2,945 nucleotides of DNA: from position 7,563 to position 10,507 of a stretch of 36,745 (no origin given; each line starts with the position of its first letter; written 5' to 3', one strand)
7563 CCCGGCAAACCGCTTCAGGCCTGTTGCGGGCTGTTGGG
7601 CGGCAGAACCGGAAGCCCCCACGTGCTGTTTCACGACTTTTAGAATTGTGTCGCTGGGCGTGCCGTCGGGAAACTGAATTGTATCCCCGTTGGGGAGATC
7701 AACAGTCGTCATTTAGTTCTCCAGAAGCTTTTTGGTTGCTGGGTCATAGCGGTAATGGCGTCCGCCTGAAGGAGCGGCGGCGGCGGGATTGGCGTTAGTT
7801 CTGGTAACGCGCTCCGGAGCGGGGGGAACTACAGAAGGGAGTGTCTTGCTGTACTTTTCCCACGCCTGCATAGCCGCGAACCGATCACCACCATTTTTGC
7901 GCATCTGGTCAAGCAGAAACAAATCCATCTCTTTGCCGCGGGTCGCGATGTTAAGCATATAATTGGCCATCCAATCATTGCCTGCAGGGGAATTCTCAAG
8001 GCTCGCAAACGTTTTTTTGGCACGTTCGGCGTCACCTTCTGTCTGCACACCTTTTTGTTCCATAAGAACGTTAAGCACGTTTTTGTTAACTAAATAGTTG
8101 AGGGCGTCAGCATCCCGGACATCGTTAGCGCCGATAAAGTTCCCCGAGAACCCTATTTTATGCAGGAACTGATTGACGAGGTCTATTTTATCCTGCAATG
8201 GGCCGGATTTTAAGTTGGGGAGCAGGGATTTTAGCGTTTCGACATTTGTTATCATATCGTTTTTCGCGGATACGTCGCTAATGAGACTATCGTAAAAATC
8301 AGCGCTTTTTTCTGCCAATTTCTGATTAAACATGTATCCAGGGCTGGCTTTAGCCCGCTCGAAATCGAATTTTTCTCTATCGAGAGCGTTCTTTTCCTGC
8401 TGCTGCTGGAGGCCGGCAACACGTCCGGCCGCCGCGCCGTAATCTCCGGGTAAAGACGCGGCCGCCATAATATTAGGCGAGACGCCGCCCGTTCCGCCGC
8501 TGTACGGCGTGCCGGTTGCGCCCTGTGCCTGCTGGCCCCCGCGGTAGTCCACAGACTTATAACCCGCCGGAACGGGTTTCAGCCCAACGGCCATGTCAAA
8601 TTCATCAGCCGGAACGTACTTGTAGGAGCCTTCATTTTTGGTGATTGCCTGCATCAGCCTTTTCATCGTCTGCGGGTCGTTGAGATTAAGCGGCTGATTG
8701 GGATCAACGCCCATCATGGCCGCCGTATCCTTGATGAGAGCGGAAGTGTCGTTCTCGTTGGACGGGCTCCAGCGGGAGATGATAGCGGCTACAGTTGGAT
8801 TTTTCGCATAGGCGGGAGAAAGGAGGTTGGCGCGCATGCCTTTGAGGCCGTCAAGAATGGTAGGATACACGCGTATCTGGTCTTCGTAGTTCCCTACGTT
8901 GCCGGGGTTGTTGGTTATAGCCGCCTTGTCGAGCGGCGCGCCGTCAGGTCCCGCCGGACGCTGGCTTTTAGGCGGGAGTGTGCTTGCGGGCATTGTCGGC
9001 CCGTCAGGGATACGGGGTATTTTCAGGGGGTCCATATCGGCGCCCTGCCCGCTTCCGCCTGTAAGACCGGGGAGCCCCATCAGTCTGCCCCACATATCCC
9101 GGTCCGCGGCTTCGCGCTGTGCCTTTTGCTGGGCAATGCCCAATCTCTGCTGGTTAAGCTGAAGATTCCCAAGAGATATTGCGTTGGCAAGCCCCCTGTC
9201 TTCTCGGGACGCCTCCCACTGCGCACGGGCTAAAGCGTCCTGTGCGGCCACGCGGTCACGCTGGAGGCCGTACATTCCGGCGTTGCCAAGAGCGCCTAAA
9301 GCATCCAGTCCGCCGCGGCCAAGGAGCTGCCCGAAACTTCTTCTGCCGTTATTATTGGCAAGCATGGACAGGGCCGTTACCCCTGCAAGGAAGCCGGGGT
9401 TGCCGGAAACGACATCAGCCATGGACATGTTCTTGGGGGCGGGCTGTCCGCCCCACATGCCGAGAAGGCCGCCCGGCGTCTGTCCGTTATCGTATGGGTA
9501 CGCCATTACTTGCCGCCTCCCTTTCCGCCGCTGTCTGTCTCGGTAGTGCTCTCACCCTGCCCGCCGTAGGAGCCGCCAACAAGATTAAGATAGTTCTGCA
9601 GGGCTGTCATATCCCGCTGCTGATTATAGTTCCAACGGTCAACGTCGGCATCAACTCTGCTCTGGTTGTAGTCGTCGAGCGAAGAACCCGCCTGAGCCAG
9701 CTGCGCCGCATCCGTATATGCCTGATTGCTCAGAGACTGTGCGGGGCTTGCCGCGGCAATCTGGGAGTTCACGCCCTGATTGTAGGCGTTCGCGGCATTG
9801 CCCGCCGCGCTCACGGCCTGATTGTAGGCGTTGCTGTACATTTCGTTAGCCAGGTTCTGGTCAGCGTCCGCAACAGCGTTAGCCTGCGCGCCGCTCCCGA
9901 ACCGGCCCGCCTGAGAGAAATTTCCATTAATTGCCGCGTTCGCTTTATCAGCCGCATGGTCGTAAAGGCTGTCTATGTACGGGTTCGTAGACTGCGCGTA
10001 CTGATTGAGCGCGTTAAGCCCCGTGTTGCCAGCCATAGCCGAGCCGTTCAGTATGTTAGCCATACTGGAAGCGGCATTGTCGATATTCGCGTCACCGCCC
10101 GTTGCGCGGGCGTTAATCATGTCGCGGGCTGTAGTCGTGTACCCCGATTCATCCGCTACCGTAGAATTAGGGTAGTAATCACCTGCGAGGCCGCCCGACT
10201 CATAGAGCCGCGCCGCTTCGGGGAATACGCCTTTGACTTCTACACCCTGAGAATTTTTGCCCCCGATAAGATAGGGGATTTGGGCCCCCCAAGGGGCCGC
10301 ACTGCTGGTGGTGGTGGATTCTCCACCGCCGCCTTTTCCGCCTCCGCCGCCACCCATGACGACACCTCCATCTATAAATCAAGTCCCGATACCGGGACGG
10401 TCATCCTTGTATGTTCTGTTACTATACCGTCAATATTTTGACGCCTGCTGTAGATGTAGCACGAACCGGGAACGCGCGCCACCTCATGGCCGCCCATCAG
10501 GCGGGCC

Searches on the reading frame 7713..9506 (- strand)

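Call 4: search_protein_families(library=pfam, proteins=[window:7713-9506:-], max_evalue=0.1)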
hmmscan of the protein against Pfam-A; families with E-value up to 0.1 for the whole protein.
window:7713-9506:- (597 aa): 0 families

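Call 5: search_protein_families(library=phrogs, proteins=[window:7713-9506:-], max_evalue=0.01)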
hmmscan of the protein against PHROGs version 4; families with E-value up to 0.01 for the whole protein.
window:7713-9506:- (597 aa): 5 families
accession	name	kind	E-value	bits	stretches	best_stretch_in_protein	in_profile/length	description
phrog_873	-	head and packaging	6.5e-21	75.4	1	213-297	389-475/1277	endolysin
phrog_2276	-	tail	9.8e-18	65.2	1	134-307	457-611/673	tail length tape measure protein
phrog_7182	-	other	3.2e-12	46.5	1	232-308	719-795/1228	tail injection transglycosylase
phrog_992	-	head and packaging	4.7e-08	33.1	1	123-292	141-272/764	head protein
phrog_7694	-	unknown function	2.7e-05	24.2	1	209-293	531-617/675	-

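Call 83: search_protein_families(library=ncbifam, proteins=[window:7713-9506:-], max_evalue=0.1)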
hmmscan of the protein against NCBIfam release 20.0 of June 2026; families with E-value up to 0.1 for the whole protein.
window:7713-9506:- (597 aa): 0 families

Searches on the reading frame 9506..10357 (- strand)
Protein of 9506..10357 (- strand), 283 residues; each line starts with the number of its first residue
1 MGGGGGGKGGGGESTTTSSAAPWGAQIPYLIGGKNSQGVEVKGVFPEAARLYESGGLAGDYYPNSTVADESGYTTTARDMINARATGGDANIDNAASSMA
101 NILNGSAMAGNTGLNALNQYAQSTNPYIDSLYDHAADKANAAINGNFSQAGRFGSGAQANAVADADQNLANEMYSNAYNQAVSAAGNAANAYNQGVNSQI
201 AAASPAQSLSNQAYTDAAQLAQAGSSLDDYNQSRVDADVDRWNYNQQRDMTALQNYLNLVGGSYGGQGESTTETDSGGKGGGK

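Call 8: search_protein_families(library=phrogs, proteins=[window:9506-10357:-], max_evalue=0.001)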
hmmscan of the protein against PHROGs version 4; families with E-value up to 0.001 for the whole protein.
window:9506-10357:- (283 aa): 1 family
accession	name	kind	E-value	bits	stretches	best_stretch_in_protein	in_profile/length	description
phrog_4287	-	DNA, RNA and nucleotide metabolism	1.5e-15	58.3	1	70-279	68-297/392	DNA ejection protein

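Call 46: find_related_loci(query=window:9506-10357:-, collection=genome_contigs, flank=10000)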
Query window:9506-10357:- (283 aa) in genome_contigs; peptide patterns used: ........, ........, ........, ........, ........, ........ (x = any residue, [..] = any of these).
48 stretches matched a pattern, but none encodes a relative of the query by tblastn (E <= 1e-3).

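Call 74: search_protein_families(library=pfam, proteins=[window:9506-10357:-], max_evalue=0.01)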
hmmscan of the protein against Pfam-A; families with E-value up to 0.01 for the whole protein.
window:9506-10357:- (283 aa): 0 families
